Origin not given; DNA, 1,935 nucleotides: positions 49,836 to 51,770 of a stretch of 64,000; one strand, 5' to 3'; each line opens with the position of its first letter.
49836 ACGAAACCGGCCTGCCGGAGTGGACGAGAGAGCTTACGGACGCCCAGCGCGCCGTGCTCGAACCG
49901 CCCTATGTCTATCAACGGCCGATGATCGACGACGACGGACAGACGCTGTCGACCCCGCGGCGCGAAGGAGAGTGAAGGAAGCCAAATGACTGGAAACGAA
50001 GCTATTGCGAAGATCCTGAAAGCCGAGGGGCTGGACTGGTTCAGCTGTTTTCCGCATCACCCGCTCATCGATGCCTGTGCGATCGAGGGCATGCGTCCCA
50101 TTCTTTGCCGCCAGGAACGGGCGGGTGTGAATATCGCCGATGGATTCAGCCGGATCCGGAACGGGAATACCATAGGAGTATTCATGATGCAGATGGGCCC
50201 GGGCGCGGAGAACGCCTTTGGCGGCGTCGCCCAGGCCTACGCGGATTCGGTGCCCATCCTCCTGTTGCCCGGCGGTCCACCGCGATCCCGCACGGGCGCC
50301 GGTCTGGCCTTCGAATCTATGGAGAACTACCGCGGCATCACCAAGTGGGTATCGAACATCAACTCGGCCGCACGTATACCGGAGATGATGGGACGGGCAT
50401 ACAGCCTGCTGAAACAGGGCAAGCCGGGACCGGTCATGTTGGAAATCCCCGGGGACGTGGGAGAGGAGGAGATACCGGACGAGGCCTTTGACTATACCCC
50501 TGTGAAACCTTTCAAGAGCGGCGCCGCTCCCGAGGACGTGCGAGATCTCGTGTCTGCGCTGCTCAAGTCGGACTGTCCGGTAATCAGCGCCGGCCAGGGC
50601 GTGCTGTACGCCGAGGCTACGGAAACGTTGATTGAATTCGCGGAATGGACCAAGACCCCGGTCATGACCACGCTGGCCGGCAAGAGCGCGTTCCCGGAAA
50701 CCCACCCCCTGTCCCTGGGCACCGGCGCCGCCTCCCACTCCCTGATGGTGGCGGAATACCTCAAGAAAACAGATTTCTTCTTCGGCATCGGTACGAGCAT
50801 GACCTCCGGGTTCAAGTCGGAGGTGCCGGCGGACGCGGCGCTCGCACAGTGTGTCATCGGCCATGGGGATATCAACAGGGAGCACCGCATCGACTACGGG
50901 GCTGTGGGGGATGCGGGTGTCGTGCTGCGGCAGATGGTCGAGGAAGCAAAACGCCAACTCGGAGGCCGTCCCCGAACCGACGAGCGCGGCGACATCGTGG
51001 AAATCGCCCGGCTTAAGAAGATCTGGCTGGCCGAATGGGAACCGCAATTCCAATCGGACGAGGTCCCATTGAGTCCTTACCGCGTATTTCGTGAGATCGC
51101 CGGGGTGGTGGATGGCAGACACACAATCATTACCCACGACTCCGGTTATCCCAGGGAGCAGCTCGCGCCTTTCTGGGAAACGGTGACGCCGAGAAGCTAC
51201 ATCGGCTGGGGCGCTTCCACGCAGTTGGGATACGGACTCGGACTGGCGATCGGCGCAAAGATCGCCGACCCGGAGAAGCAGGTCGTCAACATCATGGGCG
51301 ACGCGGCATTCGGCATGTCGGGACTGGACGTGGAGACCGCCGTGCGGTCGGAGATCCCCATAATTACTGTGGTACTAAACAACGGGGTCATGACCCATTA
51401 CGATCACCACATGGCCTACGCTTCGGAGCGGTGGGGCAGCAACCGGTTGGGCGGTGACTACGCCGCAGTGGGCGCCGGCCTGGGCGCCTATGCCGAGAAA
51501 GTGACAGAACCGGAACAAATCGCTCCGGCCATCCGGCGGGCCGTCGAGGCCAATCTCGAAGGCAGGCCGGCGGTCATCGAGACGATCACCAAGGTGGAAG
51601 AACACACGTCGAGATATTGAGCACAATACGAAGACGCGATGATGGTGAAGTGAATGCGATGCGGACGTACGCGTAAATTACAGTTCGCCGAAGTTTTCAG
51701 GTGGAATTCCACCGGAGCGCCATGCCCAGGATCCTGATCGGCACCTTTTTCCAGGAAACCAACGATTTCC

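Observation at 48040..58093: A cluster of two tandem PhyH dioxygenases, a TPP enzyme, an MlrC-like M81 peptidase, a DMT exporter, a HAD-like remnant, an M20 amidohydrolase and an unknown 587-aa protein. It may be a catabolic or tailoring pathway with no obvious described counterpart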

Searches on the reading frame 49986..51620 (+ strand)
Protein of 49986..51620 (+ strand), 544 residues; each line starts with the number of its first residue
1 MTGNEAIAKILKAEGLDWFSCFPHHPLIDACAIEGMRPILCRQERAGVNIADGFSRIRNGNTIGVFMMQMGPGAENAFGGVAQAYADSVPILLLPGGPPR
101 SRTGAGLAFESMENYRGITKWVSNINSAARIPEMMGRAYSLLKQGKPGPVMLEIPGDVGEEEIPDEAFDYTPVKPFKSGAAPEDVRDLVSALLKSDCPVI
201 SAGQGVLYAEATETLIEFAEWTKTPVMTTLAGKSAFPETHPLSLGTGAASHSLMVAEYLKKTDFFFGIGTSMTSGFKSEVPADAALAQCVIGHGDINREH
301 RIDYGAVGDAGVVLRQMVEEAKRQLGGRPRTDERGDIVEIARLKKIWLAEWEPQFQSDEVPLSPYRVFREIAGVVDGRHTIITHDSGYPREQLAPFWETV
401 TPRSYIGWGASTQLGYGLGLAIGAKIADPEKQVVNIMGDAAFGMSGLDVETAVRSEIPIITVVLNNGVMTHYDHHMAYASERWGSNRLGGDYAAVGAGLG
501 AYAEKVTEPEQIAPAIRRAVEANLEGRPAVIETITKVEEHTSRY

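Call 3: search_protein_families(library=pfam, proteins=[window:49986-51620:+], max_evalue=0.01)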
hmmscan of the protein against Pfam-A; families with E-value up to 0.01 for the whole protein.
window:49986-51620:+ (544 aa): 4 families
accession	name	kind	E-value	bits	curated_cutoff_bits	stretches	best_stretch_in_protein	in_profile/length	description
PF02775.26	TPP_enzyme_C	-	8.1e-29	100.8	21.9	1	387-532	3-150/151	Thiamine pyrophosphate enzyme, C-terminal TPP binding domain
PF00205.28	TPP_enzyme_M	-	1.8e-25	89.7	30.4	1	186-316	2-136/137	Thiamine pyrophosphate enzyme, central domain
PF02776.23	TPP_enzyme_N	-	9.3e-21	74.3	26.8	1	1-104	1-106/119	Thiamine pyrophosphate enzyme, N-terminal TPP binding domain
PF13292.11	DXP_synthase_N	-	0.0032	17.2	21.2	1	410-469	113-173/274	1-deoxy-D-xylulose-5-phosphate synthase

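Call 5: search_protein_families(library=ncbifam, proteins=[window:49986-51620:+], max_evalue=0.01)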
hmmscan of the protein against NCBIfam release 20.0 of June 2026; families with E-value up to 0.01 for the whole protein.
window:49986-51620:+ (544 aa): 52 families (the best 25 are shown)
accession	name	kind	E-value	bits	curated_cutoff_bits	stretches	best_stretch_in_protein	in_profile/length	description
NF004807.0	PRK06154.1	equivalog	1.4e-204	680.9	607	1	1-543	20-562/565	thiamine pyrophosphate-requiring protein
NF004919.0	PRK06276.1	equivalog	2.9e-82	276.8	866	1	1-534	1-537/582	acetolactate synthase large subunit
TIGR00118.1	acolac_lg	equivalog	2.1e-80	270.8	538.35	1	1-538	1-537/557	biosynthetic-type acetolactate synthase large subunit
NF004710.0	PRK06048.1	equivalog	6.6e-74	249.3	976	1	1-540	8-542/561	acetolactate synthase large subunit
NF008431.0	PRK11269.1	equivalog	1e-70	238.9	791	1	2-538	5-558/591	glyoxylate carboligase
NF004772.0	PRK06112.1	subfamily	1.4e-65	221.8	673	1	2-539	15-563/578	acetolactate synthase catalytic subunit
NF006052.0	PRK08199.1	subfamily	2e-64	217.9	539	1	2-541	9-543/559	thiamine pyrophosphate protein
NF005713.0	PRK07525.1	subfamily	1.3e-62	212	620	1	1-536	6-563/592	sulfoacetaldehyde acetyltransferase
NF005039.0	PRK06456.1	equivalog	2e-61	208.2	868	1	27-532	35-541/572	acetolactate synthase large subunit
TIGR01504.1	glyox_carbo_lig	equivalog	3.1e-60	204.4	711.2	1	4-535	6-554/589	glyoxylate carboligase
NF004516.0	PRK05858.1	equivalog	2.2e-59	201.5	587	1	5-538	15-538/548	acetolactate synthase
NF006187.0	PRK08322.1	equivalog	2.2e-58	198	509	1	4-523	5-519/548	acetolactate synthase large subunit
NF006122.0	PRK08266.1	subfamily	2.6e-58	197.8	571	1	1-543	4-532/543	hypothetical protein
NF005860.0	PRK07789.1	equivalog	7.8e-58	196.2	881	1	2-535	35-578/615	acetolactate synthase large subunit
TIGR03457.1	sulphoacet_xsc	equivalog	3e-57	194.3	676.4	1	1-536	2-557/579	sulfoacetaldehyde acetyltransferase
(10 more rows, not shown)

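Call 11: find_homologous_proteins(query=window:49986-51620:+)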
Query window:49986-51620:+ (544 aa): 8000 proteins with E <= 0.001 among 8000 candidates; the best 120 are listed.
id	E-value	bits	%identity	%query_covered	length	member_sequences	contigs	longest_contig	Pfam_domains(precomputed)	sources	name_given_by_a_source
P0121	0.0e+0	1171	93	100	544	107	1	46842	PF02775.27,PF02776.24,PF00205.29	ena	-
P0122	0.0e+0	1148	92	100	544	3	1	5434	PF02775.27,PF02776.24,PF00205.29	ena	-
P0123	0.0e+0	1148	92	100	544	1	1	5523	PF02775.27,PF02776.24,PF00205.29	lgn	-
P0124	0.0e+0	1147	92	100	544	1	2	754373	PF02775.27,PF02776.24,PF00205.29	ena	-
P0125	0.0e+0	1143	91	100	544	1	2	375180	PF02775.27,PF02776.24,PF00205.29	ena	-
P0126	0.0e+0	1140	91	100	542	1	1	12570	PF02775.27,PF02776.24,PF00205.29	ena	-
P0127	0.0e+0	1137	91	100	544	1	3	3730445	PF02775.27,PF02776.24,PF00205.29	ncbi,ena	-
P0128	0.0e+0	1124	89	100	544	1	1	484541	PF02775.27,PF02776.24,PF00205.29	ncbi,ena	-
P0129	0.0e+0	1116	89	100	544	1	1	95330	PF02775.27,PF02776.24,PF00205.29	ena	-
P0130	0.0e+0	1115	89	100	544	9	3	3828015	PF02775.27,PF02776.24,PF00205.29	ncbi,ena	-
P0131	0.0e+0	1112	89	100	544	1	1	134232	PF02775.27,PF02776.24,PF00205.29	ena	-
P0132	0.0e+0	1110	89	100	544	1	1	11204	PF02775.27,PF02776.24,PF00205.29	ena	-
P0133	0.0e+0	1096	86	100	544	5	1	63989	PF02775.27,PF02776.24,PF00205.29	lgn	-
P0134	0.0e+0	1063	98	88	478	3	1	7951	PF02775.27,PF02776.24,PF00205.29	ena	-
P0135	0.0e+0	1044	81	100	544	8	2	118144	PF02775.27,PF02776.24,PF00205.29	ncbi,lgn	-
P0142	1.4e-250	851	69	100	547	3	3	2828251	PF02775.27,PF02776.24,PF00205.29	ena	-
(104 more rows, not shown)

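Call 13: find_related_loci(query=A1, collection=genome_contigs, flank=10000)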
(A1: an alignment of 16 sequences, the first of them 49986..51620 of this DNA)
Query A1 (544 aa) in genome_contigs; peptide patterns used: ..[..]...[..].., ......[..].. (x = any residue, [..] = any of these).
600 stretches matched a pattern (row limit reached: there are more); 592 encode a relative of the query (tblastn E <= 1e-3); the best 80 are kept; 80 distinct loci.
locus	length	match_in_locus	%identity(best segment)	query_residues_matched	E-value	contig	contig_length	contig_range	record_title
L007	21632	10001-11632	98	1-544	0e+0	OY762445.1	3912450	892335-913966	MAG: bacterium isolate 4d88f91b-64ba-49ef-9c7d-4906d56127d1 genome assembly, chromosome: 1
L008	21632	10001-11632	92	1-544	0e+0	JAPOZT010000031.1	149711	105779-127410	MAG: Gemmatimonadetes bacterium isolate IRC1_bin_16 NODE_99_length_149711_cov_20.4458, whole genome shotgun sequence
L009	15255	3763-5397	64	1-544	0e+0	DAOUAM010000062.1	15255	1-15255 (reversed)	MAG TPA_asm: Dehalococcoidia bacterium isolate H63_664 k137_360710, whole genome shotgun sequence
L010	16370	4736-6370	62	1-544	0e+0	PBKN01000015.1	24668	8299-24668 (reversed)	MAG: Chloroflexota bacterium isolate SP267 MHASMcontig_2135291, whole genome shotgun sequence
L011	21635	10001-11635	63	1-544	0e+0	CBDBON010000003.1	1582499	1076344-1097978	MAG: Dehalococcoidia bacterium isolate 9921cebc-1ecd-45eb-8f87-5c4807b2865b genome assembly, contig: contig_3, whole gen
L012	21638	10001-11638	65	1-544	0e+0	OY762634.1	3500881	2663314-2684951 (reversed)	MAG: Dehalococcoidia bacterium isolate 5218cef7-9544-4829-ade7-f4022e2b34b8 genome assembly, chromosome: 1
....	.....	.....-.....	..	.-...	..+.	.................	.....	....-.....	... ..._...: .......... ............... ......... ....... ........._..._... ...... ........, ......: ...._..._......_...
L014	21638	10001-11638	65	1-544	0e+0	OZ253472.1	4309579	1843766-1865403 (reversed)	MAG: Dehalococcoidia bacterium isolate 530a8394-237e-405c-b316-5e5b388c5070 genome assembly, chromosome: 1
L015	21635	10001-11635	62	1-544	0e+0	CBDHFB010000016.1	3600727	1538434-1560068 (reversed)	MAG: Dehalococcoidia bacterium isolate 5892fe59-49e4-48a8-8c95-40c51a55cd3e genome assembly, contig: contig_12, whole ge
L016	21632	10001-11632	65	1-544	0e+0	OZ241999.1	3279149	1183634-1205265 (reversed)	MAG: Dehalococcoidia bacterium isolate a94145c4-23f5-4c8d-977e-23e11a5cf2dd genome assembly, chromosome: 1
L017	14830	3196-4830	64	1-544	0e+0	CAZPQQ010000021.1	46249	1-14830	MAG TPA_asm: uncultured Dehalococcoidia bacterium isolate SRP308112_co1_348 genome assembly, contig: NODE_811_length_462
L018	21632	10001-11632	61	1-544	0e+0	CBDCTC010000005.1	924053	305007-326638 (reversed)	MAG: Dehalococcoidia bacterium isolate 84f1e96c-5f89-47d0-9b41-bcaa3e3d8f53 genome assembly, contig: contig_5, whole gen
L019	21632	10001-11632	64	1-544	0e+0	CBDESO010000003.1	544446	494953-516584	MAG: Dehalococcoidia bacterium isolate 8bfb036c-3c01-4255-9848-4c90bd31c741 genome assembly, contig: contig_3, whole gen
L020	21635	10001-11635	64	1-544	0e+0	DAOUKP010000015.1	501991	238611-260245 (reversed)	MAG TPA_asm: Dehalococcoidia bacterium isolate S7_351 k113_224430, whole genome shotgun sequence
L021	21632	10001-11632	62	1-544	0e+0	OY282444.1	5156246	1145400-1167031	MAG: uncultured Poribacteria bacterium genome assembly, chromosome: 1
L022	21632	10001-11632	62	1-544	0e+0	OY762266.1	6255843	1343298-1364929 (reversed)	MAG: Candidatus Poribacteria bacterium isolate f15cbddf-0c87-47e8-aab1-4ca568006f86 genome assembly, chromosome: 1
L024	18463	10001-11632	61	1-544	0e+0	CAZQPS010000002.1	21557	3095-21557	MAG TPA_asm: uncultured Dehalococcoidia bacterium isolate SRP092796_co1_731 genome assembly, contig: k141_6274386, whole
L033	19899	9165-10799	59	1-544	0e+0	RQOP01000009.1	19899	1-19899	MAG: SAR202 cluster bacterium isolate OSU_BB09 BB09_009, whole genome shotgun sequence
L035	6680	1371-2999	61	1-544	0e+0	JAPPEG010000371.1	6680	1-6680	MAG: Gemmatimonadota bacterium isolate IRC4_bin_45 NODE_5226_length_6680_cov_18.6017, whole genome shotgun sequence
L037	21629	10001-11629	60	1-544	0e+0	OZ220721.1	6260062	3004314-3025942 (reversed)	MAG: Candidatus Latescibacterota bacterium isolate 1fb1e748-2903-4aab-acc2-5860c344c101 genome assembly, chromosome: 1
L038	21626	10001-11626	59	1-542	0e+0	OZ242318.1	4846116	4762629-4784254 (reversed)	MAG: Candidatus Latescibacterota bacterium isolate cc8e0243-aa1c-4c17-a5e8-0a9f7738ceb9 genome assembly, chromosome: 1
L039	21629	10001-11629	59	1-544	0e+0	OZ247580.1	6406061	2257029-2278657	MAG: Candidatus Latescibacterota bacterium isolate 34bd4037-9faa-49cb-aada-cae4c411e00c genome assembly, chromosome: 1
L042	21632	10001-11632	59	1-544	0e+0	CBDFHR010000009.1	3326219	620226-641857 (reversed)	MAG: Dehalococcoidia bacterium isolate d69144cb-8fdf-44db-909b-5cac20385fca genome assembly, contig: contig_9, whole gen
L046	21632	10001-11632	59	1-544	0e+0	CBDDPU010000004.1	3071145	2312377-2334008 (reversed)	MAG: Dehalococcoidia bacterium isolate f7799225-1c54-49ab-8ee4-b01798a0f060 genome assembly, contig: contig_4, whole gen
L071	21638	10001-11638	53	1-544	5e-173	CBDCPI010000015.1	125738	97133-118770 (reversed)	MAG: Dehalococcoidia bacterium isolate 2c126bea-bcd9-4278-a32a-30754f00bea4 genome assembly, contig: contig_15, whole ge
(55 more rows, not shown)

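Call 23: search_solved_structures(query=window:49986-51620:+, max_evalue=1e-40)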
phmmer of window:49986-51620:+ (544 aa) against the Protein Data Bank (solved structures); distinct sequences matched with E-value up to 1e-40: 13.
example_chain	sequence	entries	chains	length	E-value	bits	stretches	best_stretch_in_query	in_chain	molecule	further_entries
7ct6_A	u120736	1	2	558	1.7e-54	188.4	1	1-534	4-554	Glyoxylate carboligase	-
8xod_A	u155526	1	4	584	1.2e-53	185.6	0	2-318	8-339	BbmA-G484F complex with CBOA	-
8x3x_A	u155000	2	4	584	3.1e-53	184.2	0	2-318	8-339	BbmA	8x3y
8beo_A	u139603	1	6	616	5.3e-53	183.5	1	34-535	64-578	Glyoxylate carboligase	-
8i05_A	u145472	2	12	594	1.2e-52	182.3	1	34-535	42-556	Glyoxylate carboligase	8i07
8i08_A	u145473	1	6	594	1.2e-52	182.3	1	34-535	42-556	Glyoxylate carboligase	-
2pan_A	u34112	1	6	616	1.3e-52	182.1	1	34-535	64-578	Glyoxylate carboligase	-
8i01_A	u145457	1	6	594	1.4e-52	182.1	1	34-535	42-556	Glyoxylate carboligase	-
8vzj_A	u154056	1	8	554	3.8e-43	150.9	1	2-533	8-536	Oxalyl-CoA decarboxylase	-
8x3z_A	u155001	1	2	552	2.7e-41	144.8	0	32-327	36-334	CsmA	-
8vzc_A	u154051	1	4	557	5e-41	144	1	5-470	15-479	Oxalyl-CoA decarboxylase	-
8vzf_A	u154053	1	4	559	5.1e-41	143.9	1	5-470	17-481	2-Hydroxyacyl-CoA Lyase/Synthase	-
8vza_A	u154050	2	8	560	5.1e-41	143.9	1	5-470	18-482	2-Hydroxyacyl-CoA lyase/Synthase | Oxalyl-CoA decarboxylase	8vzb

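Call 58: search_protein_families(library=pfam, proteins=[L033:8220-9134:+, L035:2999-4099:+, L046:13277-14272:+, L010:3216-4709:+, L071:17180-18139:+, L042:5222-7042:+, L022:12253-13848:+, L039:8550-9827:+, L024:13528-14436:-, L037:6894-8537:+], max_evalue=0.001)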
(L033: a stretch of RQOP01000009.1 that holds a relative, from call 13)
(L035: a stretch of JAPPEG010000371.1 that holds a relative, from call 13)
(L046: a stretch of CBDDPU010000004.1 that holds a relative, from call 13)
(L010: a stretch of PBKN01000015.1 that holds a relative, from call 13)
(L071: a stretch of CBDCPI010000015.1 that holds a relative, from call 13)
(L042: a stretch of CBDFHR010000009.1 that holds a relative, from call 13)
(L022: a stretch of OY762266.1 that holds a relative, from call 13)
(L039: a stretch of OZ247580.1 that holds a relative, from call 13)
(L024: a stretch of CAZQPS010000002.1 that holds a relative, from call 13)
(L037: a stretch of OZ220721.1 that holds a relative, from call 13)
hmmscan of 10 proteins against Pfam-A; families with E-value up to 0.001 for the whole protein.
L033:8220-9134:+ (304 aa): 6 families
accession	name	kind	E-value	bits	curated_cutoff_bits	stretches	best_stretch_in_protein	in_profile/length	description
PF01436.27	NHL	-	8.6e-30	101.7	20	3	186-211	1-26/28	NHL repeat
PF25021.1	TEN_NHL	-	7.5e-09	35.4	27.1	0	264-292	132-160/357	Teneurin NHL domain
PF08450.18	SGL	-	2.3e-07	31.1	26.3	0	38-78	187-227/246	SMP-30/Gluconolactonase/LRE-like region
PF24684.1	Vgb_lyase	-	4.8e-07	29.3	50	0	188-291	182-282/290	Virginiamycin B lyase family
PF06739.17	SBBP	-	6.1e-05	23.3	20.5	0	276-290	15-29/38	Beta-propeller repeat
PF22701.2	Mala_s_1-like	-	0.00052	20.3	27.5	0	36-104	89-158/195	Mal s 1 allergenic protein-like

L035:2999-4099:+ (366 aa): 2 families
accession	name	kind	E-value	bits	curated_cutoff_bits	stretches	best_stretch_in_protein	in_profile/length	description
PF01408.29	GFO_IDH_MocA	-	3e-14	54.2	24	1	35-144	14-119/120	Oxidoreductase family, NAD-binding Rossmann fold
PF22725.1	GFO_IDH_MocA_C3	-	0.00059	20.3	27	0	177-240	44-102/124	GFO/IDH/MocA C-terminal domain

L046:13277-14272:+ (331 aa): 2 families
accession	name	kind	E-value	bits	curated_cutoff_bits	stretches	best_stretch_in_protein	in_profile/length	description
PF02826.25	2-Hacid_dh_C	-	1.5e-58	197.6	25.1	1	116-289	1-178/178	D-isomer specific 2-hydroxyacid dehydrogenase, NAD binding domain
PF00389.36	2-Hacid_dh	-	7.6e-22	77.9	24.6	1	19-317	12-130/134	D-isomer specific 2-hydroxyacid dehydrogenase, catalytic domain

L010:3216-4709:+ (497 aa): 7 families
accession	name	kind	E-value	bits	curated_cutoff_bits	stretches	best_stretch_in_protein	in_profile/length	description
PF00890.30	FAD_binding_2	-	2.3e-35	123.1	20.4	1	8-475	1-411/414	FAD binding domain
PF03486.20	HI0933_like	-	1.6e-13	51.1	50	2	166-463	118-220/244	HI0933-like protein Rossmann domain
PF12831.13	FAD_oxidored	-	1.8e-09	37.8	27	1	8-129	1-107/416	FAD dependent oxidoreductase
PF01266.30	DAO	-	2e-09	37.9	27.9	1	8-59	1-52/353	FAD dependent oxidoreductase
PF07992.20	Pyr_redox_2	-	1.4e-06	28.4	26.1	1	7-42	1-36/291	Pyridine nucleotide-disulphide oxidoreductase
PF13738.12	Pyr_redox_3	-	0.00036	20.3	30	0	6-38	164-196/305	Pyridine nucleotide-disulphide oxidoreductase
PF01946.23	Thi4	-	0.00065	19.4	26.2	0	6-54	17-64/235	Thi4 family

L071:17180-18139:+ (319 aa): 1 family
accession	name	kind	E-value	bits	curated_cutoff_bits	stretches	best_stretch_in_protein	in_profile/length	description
PF00296.26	Bac_luciferase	-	3.5e-53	181.5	27.9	1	57-287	28-239/314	Luciferase-like monooxygenase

L042:5222-7042:+ (606 aa): 2 families
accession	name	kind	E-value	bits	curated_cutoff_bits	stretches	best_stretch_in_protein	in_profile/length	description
PF01077.27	NIR_SIR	-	1.9e-55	187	27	2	147-299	1-154/158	Nitrite and sulphite reductase 4Fe-4S domain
PF03460.22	NIR_SIR_ferr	-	1.3e-29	102.2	24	2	71-138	1-68/69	Nitrite/Sulfite reductase ferredoxin-like half domain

L022:12253-13848:+ (531 aa): 0 families

L039:8550-9827:+ (425 aa): 1 family
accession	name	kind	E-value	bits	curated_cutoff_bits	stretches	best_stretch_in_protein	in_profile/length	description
PF07260.16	ANKH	-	6.7e-52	177.3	22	1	2-315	9-343/344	Progressive ankylosis protein (ANKH)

L024:13528-14436:- (302 aa): 3 families
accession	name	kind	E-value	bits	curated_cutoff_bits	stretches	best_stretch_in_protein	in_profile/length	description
PF01370.27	Epimerase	-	1.2e-13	51.5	20.9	1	5-157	1-152/240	NAD dependent epimerase/dehydratase family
PF13460.12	NAD_binding_10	-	2.2e-05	24.8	27.2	1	9-122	1-105/184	NAD(P)H-binding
PF01073.25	3Beta_HSD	-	3e-05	23.6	22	1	7-119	2-120/280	3-beta hydroxysteroid dehydrogenase/isomerase family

L037:6894-8537:+ (547 aa): 3 families
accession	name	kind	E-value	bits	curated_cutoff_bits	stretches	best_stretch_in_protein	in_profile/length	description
PF07969.17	Amidohydro_3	-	2.7e-28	100.1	29.7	2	441-530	382-471/472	Amidohydrolase family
PF01979.26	Amidohydro_1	-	1.1e-09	38.4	25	1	456-529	267-344/345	Amidohydrolase family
PF00449.26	Urease_alpha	-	0.00041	21.1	23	0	12-51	63-100/121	Urease alpha-subunit, N-terminal domain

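Call 70: find_encoding_contigs(protein=P0142, flank=8000, max_places=2)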
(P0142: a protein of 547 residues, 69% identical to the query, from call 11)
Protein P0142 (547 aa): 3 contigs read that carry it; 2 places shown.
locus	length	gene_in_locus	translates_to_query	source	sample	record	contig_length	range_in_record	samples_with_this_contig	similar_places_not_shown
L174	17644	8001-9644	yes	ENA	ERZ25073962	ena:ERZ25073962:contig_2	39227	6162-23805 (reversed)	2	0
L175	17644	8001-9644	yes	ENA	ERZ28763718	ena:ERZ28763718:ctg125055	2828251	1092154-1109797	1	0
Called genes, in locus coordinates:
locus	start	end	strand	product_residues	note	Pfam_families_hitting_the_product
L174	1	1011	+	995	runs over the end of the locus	PF01411:tRNA-synt_2c, PF07973:tRNA_SAD, PF02272:DHHA1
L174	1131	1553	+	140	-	PF03652:RuvX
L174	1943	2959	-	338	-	PF08240:ADH_N, PF00107:ADH_zinc_N, PF13602:ADH_zinc_N_2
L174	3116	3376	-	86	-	PF00550:PP-binding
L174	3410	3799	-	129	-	PF01029:NusB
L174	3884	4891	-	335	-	PF00698:Acyl_transf_1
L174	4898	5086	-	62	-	PF01783:Ribosomal_L32p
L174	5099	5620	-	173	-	PF02620:YceD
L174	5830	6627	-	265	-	PF02826:2-Hacid_dh_C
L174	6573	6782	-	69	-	-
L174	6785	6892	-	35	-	-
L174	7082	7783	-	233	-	PF00486:Trans_reg_C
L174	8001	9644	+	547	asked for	PF02776:TPP_enzyme_N, PF00205:TPP_enzyme_M, PF02775:TPP_enzyme_C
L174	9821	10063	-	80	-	-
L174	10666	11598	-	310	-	PF01370:Epimerase, PF13460:NAD_binding_10 (weak)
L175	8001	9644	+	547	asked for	PF02776:TPP_enzyme_N, PF00205:TPP_enzyme_M, PF02775:TPP_enzyme_C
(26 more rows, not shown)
